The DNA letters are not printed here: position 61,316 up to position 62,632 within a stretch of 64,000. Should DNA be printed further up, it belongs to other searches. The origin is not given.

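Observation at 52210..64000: Wsp-like (ACF-class) chemosensory cluster with CheR-TPR and CheB in a cyanobacterium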

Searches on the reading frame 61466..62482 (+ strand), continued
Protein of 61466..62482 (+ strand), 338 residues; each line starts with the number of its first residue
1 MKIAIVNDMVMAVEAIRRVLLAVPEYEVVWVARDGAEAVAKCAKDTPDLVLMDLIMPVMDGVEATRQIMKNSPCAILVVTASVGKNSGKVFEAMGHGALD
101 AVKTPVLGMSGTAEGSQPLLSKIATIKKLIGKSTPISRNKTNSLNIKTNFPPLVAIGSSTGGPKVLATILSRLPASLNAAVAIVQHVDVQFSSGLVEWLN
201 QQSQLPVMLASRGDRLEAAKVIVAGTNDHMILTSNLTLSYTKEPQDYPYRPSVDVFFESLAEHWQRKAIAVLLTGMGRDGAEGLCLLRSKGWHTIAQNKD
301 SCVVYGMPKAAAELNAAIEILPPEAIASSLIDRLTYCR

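Call 30: search_protein_families(library=pfam, proteins=[L020:11135-12658:+, L024:11278-12786:+, L036:11344-12834:+, L010:11092-12408:+, L021:11164-12291:+, L044:11055-12431:+, L049:11214-12590:+, L040:10288-11316:+, L046:10897-12585:+, L048:11017-12195:+], max_evalue=0.001)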
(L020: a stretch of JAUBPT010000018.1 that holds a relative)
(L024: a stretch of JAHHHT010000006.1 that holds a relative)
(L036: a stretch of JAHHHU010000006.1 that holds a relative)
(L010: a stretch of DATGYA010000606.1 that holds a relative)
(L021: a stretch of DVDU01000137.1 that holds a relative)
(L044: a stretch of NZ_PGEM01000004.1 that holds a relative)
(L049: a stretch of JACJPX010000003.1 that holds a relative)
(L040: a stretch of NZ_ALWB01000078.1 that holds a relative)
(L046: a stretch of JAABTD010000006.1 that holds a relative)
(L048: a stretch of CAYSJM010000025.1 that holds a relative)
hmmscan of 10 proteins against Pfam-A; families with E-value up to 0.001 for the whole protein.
L020:11135-12658:+ (508 aa): 2 families
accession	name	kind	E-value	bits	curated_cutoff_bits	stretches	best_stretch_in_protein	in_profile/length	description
PF00072.30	Response_reg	-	5.8e-20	72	30.2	1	11-125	1-111/111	Response regulator receiver domain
PF00211.25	Guanylate_cyc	-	1.3e-17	64.4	21.9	1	253-422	9-176/183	Adenylate and Guanylate cyclase catalytic domain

L024:11278-12786:+ (503 aa): 3 families
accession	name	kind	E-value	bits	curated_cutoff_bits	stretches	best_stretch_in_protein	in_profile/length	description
PF00072.30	Response_reg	-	9.6e-19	68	30.2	1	7-121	1-111/111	Response regulator receiver domain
PF00211.25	Guanylate_cyc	-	5.1e-16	59.2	21.9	1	249-417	9-175/183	Adenylate and Guanylate cyclase catalytic domain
PF00672.30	HAMP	-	0.00082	20.1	25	0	156-198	12-51/53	HAMP domain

L036:11344-12834:+ (497 aa): 5 families
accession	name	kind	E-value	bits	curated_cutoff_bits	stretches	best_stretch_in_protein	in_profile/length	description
PF00211.25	Guanylate_cyc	-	9.2e-22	78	21.9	1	241-415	7-179/183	Adenylate and Guanylate cyclase catalytic domain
PF00072.30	Response_reg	-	1.1e-19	71.1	30.2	1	8-122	1-111/111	Response regulator receiver domain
PF00672.30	HAMP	-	0.0003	21.5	25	0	155-199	10-51/53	HAMP domain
PF07719.23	TPR_2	-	0.00043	20.6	27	0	437-460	5-28/34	Tetratricopeptide repeat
PF13432.12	TPR_16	-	0.00046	21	32.7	0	438-472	2-36/65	Tetratricopeptide repeat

L010:11092-12408:+ (439 aa): 2 families
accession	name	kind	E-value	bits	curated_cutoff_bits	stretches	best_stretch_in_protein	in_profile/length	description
PF07228.17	SpoIIE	-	3e-37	128.9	25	1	198-391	2-190/192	Stage II sporulation protein E (SpoIIE)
PF00072.30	Response_reg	-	4e-18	66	30.2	1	8-122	1-111/111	Response regulator receiver domain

L021:11164-12291:+ (376 aa): 3 families
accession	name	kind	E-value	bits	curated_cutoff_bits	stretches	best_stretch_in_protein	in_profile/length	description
PF00211.25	Guanylate_cyc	-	5.2e-68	228.7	21.9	1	196-373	4-182/183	Adenylate and Guanylate cyclase catalytic domain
PF00072.30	Response_reg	-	4.5e-19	69.1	30.2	1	24-137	1-110/111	Response regulator receiver domain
PF07701.20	HNOBA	-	2.7e-05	24.2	23.4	1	138-187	167-216/216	Heme NO binding associated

L044:11055-12431:+ (459 aa): 2 families
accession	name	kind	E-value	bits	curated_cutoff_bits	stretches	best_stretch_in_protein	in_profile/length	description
PF07228.17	SpoIIE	-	7.9e-35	121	25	1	203-396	3-191/192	Stage II sporulation protein E (SpoIIE)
PF00072.30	Response_reg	-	3.3e-19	69.5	30.2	1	12-126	1-111/111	Response regulator receiver domain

L049:11214-12590:+ (459 aa): 4 families
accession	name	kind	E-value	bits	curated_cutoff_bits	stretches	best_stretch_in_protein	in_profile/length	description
PF02518.31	HATPase_c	-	8.9e-26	91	26.4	1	344-455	4-110/111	Histidine kinase-, DNA gyrase B-, and HSP90-like ATPase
PF00072.30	Response_reg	-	4.2e-20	72.4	30.2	1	43-156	1-111/111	Response regulator receiver domain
PF00512.31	HisKA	-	9.2e-08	32.5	26.9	1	205-300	2-65/66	His Kinase A (phospho-acceptor) domain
PF14501.12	HATPase_c_5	-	3.6e-06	27.3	22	1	344-441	4-91/102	GHKL domain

L040:10288-11316:+ (343 aa): 2 families
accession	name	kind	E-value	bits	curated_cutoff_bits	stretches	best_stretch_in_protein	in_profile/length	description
PF00990.26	GGDEF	-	8.3e-47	159.4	23.8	1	180-337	1-161/161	Diguanylate cyclase, GGDEF domain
PF00072.30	Response_reg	-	1.3e-16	61.1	30.2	1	16-129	1-111/111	Response regulator receiver domain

L046:10897-12585:+ (563 aa): 2 families
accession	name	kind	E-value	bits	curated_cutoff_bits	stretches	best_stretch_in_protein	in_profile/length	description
PF00211.25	Guanylate_cyc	-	2.8e-24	86.2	21.9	1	264-440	8-179/183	Adenylate and Guanylate cyclase catalytic domain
PF00072.30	Response_reg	-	7.3e-18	65.2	30.2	1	87-199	1-110/111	Response regulator receiver domain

L048:11017-12195:+ (393 aa): 2 families
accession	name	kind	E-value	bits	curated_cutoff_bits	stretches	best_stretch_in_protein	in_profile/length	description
PF07228.17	SpoIIE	-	3.5e-36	125.4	25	1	201-392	1-190/192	Stage II sporulation protein E (SpoIIE)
PF00072.30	Response_reg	-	4.5e-18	65.9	30.2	1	15-128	1-111/111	Response regulator receiver domain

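Call 33: find_encoding_contigs(protein=P0029, flank=6000, max_places=2)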
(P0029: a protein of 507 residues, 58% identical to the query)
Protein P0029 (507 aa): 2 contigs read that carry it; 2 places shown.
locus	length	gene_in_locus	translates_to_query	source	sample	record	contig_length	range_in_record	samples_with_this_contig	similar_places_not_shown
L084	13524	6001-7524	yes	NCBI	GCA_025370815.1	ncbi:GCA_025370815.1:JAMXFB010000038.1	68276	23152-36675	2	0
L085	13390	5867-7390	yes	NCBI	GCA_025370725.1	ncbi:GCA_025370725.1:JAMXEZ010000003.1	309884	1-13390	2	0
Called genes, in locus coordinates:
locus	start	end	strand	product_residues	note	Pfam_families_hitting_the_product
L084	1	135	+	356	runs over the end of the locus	PF01883:FeS_assembly_P, PF02374:ArsA_ATPase (faint), PF09140:MipZ (weak), PF10609:ParA, PF13614:AAA_31, PF01656:CbiA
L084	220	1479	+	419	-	PF01098:FTSW_RODA_SPOVE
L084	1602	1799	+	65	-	PF11623:NdhS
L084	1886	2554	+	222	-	PF09378:HAS-barrel (weak)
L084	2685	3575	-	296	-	PF00126:HTH_1, PF03466:LysR_substrate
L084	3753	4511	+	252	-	PF01656:CbiA, PF10609:ParA, PF13614:AAA_31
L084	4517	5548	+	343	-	PF04960:Glutaminase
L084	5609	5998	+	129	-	-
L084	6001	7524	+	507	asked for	PF08448:PAS_4 (faint), PF00989:PAS, PF13188:PAS_8 (weak), PF13426:PAS_9, PF08447:PAS_3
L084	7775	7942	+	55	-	-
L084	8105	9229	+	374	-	PF00561:Abhydrolase_1 (weak), PF12697:Abhydrolase_6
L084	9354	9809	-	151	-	PF22550:CesT_Tir_1, PF10722:YbjN, PF22551:TY-Chap1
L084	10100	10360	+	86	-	-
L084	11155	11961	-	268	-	PF03808:Glyco_tran_WecG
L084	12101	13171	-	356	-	PF01370:Epimerase, PF04321:RmlD_sub_bind, PF16363:GDP_Man_Dehyd, PF07993:NAD_binding_4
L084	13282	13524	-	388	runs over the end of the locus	PF13439:Glyco_transf_4, PF13579:Glyco_trans_4_4, PF00534:Glycos_transf_1, PF13692:Glyco_trans_1_4, PF13524:Glyco_trans_1_2, PF20706:GT4-conflict (weak)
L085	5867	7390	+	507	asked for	PF08448:PAS_4 (faint), PF00989:PAS, PF13188:PAS_8 (weak), PF13426:PAS_9, PF08447:PAS_3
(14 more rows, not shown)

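Call 34: find_encoding_contigs(protein=P0017, flank=6000, max_places=2)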
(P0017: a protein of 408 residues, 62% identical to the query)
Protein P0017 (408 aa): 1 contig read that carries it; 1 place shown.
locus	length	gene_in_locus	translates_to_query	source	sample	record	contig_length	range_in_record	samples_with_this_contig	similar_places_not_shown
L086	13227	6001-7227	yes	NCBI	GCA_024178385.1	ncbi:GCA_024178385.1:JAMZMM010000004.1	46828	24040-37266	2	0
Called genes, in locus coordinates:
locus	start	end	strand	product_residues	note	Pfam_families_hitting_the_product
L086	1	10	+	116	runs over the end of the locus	PF05860:TPS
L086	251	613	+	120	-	-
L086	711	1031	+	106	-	-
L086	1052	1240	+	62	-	-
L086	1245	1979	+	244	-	PF13424:TPR_12 (faint)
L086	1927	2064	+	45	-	PF06051:DUF928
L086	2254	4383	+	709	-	PF05226:CHASE2, PF07228:SpoIIE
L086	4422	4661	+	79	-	-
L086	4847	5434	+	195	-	PF19788:DUF6272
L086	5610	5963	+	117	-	-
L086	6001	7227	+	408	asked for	PF00989:PAS, PF13188:PAS_8 (weak), PF08448:PAS_4, PF13426:PAS_9, PF08447:PAS_3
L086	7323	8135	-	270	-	PF18599:LCIB_C_CA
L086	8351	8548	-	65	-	-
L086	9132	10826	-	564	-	PF05787:PhoX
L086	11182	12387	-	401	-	PF00162:PGK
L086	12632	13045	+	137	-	PF00582:Usp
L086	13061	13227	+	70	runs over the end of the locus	PF18924:DUF5674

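Call 35: find_encoding_contigs(protein=P0054, flank=6000, max_places=2)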
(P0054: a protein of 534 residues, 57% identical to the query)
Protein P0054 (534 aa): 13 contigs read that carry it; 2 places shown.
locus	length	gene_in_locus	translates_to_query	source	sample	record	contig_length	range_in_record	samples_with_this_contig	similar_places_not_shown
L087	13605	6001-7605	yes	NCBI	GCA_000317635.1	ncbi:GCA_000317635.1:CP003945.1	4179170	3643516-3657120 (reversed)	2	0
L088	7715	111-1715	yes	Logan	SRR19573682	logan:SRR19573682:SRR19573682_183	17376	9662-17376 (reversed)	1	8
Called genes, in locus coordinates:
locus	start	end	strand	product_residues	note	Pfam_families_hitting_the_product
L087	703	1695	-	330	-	PF13793:Pribosyltran_N, PF00156:Pribosyltran, PF14572:Pribosyl_synth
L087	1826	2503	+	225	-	PF01656:CbiA (faint), PF13500:AAA_26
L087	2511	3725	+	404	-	PF01546:Peptidase_M20, PF07687:M20_dimer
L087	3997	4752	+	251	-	PF01656:CbiA, PF06564:CBP_BcsQ (weak), PF09140:MipZ (weak), PF10609:ParA, PF13614:AAA_31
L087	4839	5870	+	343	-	PF04960:Glutaminase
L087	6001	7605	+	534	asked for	PF08448:PAS_4 (faint), PF00989:PAS, PF13188:PAS_8, PF13426:PAS_9, PF08447:PAS_3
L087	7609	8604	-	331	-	PF02729:OTCace_N, PF00185:OTCace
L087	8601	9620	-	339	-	PF21016:RlmN_N, PF04055:Radical_SAM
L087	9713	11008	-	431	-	PF02511:Thy1, PF14890:Intein_splicing, PF02511:Thy1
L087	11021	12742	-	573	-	PF22769:DCD, PF14890:Intein_splicing, PF22769:DCD (weak)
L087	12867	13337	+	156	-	PF13301:DUF4079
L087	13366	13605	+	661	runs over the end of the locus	PF00070:Pyr_redox (faint), PF00890:FAD_binding_2 (faint), PF01266:DAO, PF03486:HI0933_like (faint), PF07992:Pyr_redox_2 (faint), PF05690:ThiG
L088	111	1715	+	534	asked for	PF08448:PAS_4 (faint), PF00989:PAS, PF13188:PAS_8, PF13426:PAS_9, PF08447:PAS_3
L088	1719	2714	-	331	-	PF02729:OTCace_N, PF00185:OTCace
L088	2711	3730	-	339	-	PF21016:RlmN_N, PF04055:Radical_SAM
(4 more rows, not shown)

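Call 37: search_protein_families(library=pfam, proteins=[L010:12491-13078:+, L010:13127-13477:+, L010:13635-15440:+, L028:8800-9978:+, L028:11068-11652:+, L028:11712-12053:+, L028:11990-12556:+, L086:5610-5960:+, L048:12203-14215:+, L084:5609-5995:+], max_evalue=0.01)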
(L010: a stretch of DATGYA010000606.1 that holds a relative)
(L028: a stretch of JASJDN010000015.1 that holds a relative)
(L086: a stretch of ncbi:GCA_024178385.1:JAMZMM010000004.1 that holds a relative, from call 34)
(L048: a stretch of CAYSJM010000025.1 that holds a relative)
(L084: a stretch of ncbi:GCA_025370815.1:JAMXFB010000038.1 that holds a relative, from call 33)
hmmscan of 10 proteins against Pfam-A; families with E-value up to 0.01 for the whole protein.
L010:12491-13078:+ (196 aa): 1 family
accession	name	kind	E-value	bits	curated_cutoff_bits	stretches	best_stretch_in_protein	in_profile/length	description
PF19788.4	DUF6272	-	4.6e-07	30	26.6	1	63-178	7-126/134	Family of unknown function (DUF6272)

L010:13127-13477:+ (117 aa): 1 family
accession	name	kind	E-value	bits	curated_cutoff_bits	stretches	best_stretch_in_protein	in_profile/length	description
PF01740.26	STAS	-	0.0027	17.9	22.6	1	45-93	32-81/106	STAS domain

L010:13635-15440:+ (602 aa): 2 families
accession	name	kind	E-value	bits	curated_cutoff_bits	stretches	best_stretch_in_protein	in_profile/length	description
PF00924.24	MS_channel_2nd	-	9e-11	42.2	20.2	1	184-253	1-68/68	Mechanosensitive ion channel, beta-domain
PF21088.3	MS_channel_1st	-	0.0087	16.5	23.1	1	146-183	5-42/42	Mechanosensitive ion channel, transmembrane helices 2/3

L028:8800-9978:+ (393 aa): 2 families
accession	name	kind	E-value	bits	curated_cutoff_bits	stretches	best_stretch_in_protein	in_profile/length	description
PF07228.17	SpoIIE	-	6.5e-40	137.6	25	1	198-391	2-190/192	Stage II sporulation protein E (SpoIIE)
PF00072.30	Response_reg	-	1.4e-19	70.7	30.2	1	8-122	1-111/111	Response regulator receiver domain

L028:11068-11652:+ (195 aa): 1 family
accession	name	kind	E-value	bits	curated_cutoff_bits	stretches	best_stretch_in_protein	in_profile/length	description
PF19788.4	DUF6272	-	2.5e-08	34.1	26.6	1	66-176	7-125/134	Family of unknown function (DUF6272)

L028:11712-12053:+ (114 aa): 2 families
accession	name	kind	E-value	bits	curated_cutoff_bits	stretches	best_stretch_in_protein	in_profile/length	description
PF01740.26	STAS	-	0.00023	21.4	22.6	1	36-80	27-72/106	STAS domain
PF09345.15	SiaC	-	0.0078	16.3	24.5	1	10-83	10-83/120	SiaC family regulatory phosphoprotein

L028:11990-12556:+ (189 aa): 3 families
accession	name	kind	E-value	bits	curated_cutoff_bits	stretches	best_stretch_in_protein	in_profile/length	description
PF00672.30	HAMP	-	0.00036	21.2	25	1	88-132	10-51/53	HAMP domain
PF21924.1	XRCC4_CC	-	0.0045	17.5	27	1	33-82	19-68/78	XRCC4 coiled-coil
PF04682.17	Herpes_BTRF1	-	0.0057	16.5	25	1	37-136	149-244/259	Herpesvirus BTRF1 protein conserved region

L086:5610-5960:+ (117 aa): 1 family
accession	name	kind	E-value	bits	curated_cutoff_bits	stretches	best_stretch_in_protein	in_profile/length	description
PF01740.26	STAS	-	0.00017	21.7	22.6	1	38-91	26-79/106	STAS domain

L048:12203-14215:+ (671 aa): 3 families
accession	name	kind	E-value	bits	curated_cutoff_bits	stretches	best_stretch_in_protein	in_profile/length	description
PF04371.20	PAD_porph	-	2.5e-39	135.8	25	1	70-370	15-319/321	Porphyromonas-type peptidyl-arginine deiminase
PF18962.6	Por_Secre_tail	-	4.2e-07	30.6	27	1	587-654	2-66/75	Secretion system C-terminal sorting domain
PF13585.12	CHU_C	-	0.00082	19.9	27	1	607-654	29-74/86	CHU_C Type IX secretion signal domain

L084:5609-5995:+ (129 aa): 4 families
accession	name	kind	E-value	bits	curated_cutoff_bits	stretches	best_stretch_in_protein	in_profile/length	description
PF13426.13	PAS_9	-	0.0012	19.6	27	1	20-99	3-78/103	PAS domain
PF08448.16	PAS_4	-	0.0013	19.4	23.1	1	18-59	5-47/110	PAS fold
PF00989.32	PAS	-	0.0022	18.4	22.6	1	17-57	10-51/113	PAS fold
PF13188.13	PAS_8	-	0.009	16.3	21.8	0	19-60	12-55/65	PAS domain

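Call 41: search_dna_similar(query=window:61466-62479:+, collection=plasmids, mode=protein, max_rows=30)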
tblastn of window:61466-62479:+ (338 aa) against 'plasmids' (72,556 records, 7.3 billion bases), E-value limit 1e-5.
Records with a match: 1055; places in all: 1413; records where one place covers at least 80% of the query: 333.
Best place of each record, by identity: <60% 1055.
By first word of the organism name: Ralstonia 137; Sinorhizobium 132; Pseudomonas 113; Rhizobium 90; Streptomyces 65; Bacillus 61; Phaeobacter 59; Azospirillum 34; Leisingera 17; Agrobacterium 16; and 120 more.
By predicted mobility (MOB-suite, as given by PLSDB): non-mobilizable 605; mobilizable 239; conjugative 211.
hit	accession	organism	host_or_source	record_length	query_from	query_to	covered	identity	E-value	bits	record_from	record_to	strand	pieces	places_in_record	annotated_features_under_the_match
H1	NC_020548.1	Azoarcus sp. KH32C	-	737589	1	309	91%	57.9%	7e-107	350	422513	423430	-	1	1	chemotaxis response regulator protein-glutamate methylesterase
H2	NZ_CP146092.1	Ralstonia sp. RRA.1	-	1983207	1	309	91%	57.1%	1e-106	349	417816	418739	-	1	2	none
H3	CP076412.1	Ralstonia wenshanensis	soil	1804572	1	309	91%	56.5%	8e-107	349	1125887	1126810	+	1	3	chemotaxis response regulator protein-glutamate methylesterase | hybrid sensor histidine kinase/response regulator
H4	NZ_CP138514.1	Variovorax paradoxus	Legume root,PacBio whole genome assembly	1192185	1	309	91%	55.7%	4e-106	347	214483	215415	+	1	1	none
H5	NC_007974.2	Cupriavidus metallidurans CH34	-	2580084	1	309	91%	54.6%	3e-90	301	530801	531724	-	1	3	none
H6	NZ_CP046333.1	Cupriavidus metallidurans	sedimentation pond in a zinc factory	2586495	1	309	91%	54.6%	3e-90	301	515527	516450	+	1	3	none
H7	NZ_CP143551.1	Burkholderia multivorans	Homo sapiens,bronchoalveolar lavage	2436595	1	309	91%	54.2%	1e-99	329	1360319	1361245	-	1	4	none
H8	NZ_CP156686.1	Burkholderia stagnalis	Bacterial cells,soils collected in ...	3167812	1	309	91%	53.7%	3e-92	307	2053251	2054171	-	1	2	none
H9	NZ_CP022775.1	Ralstonia solanacearum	Solanum tuberosum,single cell,Potato ...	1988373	1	309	91%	53.5%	1e-91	306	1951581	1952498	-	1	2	none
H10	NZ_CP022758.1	Ralstonia solanacearum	Solanum tuberosum,single cell,Potato ...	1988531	1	309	91%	53.5%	1e-91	306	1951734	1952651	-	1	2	none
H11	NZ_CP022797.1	Ralstonia solanacearum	Solanum tuberosum,single cell,Potato ...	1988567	1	309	91%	53.5%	1e-91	306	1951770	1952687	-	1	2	none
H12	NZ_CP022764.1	Ralstonia solanacearum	Solanum tuberosum,single cell,Potato ...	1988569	1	309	91%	53.5%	1e-91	306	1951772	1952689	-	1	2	none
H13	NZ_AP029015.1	Ralstonia pseudosolanacearum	-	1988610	1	309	91%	53.5%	1e-91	306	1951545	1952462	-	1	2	none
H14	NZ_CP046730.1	Ralstonia syzygii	tobacco,cell culture,leaf veins ...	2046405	1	309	91%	53.5%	5e-91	304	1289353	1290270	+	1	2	none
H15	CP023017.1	Ralstonia solanacearum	Solanum tuberosum,single cell,Potato ...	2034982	1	309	91%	53.5%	1e-77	316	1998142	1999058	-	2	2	hybrid sensor histidine kinase/response regulator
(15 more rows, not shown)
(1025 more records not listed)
